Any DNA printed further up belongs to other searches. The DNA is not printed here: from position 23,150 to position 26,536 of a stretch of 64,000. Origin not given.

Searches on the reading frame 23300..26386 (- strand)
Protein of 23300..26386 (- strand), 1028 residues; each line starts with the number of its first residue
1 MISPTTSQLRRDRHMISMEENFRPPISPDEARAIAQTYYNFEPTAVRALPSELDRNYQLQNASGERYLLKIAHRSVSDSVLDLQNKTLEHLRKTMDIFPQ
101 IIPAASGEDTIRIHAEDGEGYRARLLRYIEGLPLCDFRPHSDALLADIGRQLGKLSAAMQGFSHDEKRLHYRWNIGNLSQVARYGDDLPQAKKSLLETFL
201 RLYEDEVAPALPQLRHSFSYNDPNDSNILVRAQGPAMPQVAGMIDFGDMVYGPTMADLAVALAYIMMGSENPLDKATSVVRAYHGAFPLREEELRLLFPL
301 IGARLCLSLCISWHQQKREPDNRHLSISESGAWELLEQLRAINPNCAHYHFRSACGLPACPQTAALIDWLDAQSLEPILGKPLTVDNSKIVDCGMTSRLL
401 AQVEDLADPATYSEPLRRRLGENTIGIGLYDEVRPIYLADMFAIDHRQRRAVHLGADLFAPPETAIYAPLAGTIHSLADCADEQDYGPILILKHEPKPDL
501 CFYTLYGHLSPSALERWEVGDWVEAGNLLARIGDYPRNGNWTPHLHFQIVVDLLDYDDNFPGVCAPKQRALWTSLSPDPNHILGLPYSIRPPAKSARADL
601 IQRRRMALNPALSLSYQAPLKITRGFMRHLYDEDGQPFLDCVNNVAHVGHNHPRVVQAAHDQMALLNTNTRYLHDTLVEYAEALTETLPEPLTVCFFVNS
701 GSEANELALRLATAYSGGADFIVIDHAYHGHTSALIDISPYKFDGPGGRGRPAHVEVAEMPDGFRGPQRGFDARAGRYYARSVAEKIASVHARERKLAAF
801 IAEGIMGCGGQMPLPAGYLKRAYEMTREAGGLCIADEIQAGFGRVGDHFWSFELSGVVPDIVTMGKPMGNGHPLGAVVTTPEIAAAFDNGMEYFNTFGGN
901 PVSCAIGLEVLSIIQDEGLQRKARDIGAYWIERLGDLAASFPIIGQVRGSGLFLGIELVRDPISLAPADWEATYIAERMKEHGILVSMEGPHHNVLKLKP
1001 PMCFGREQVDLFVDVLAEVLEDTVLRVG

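Call 81: search_protein_families(library=pfam, proteins=[window:23300-26386:-], max_evalue=0.001)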
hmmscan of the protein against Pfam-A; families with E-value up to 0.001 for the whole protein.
window:23300-26386:- (1028 aa): 3 families
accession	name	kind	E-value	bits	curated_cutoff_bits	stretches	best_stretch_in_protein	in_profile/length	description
PF00202.27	Aminotran_3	-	6.3e-75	252.8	30.5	1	619-1020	10-403/403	Aminotransferase class-III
PF01636.29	APH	-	8.5e-21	75.2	23.2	1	47-276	3-224/239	Phosphotransferase enzyme family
PF01551.29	Peptidase_M23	-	7.1e-13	49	28.7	1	452-550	2-88/96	Peptidase family M23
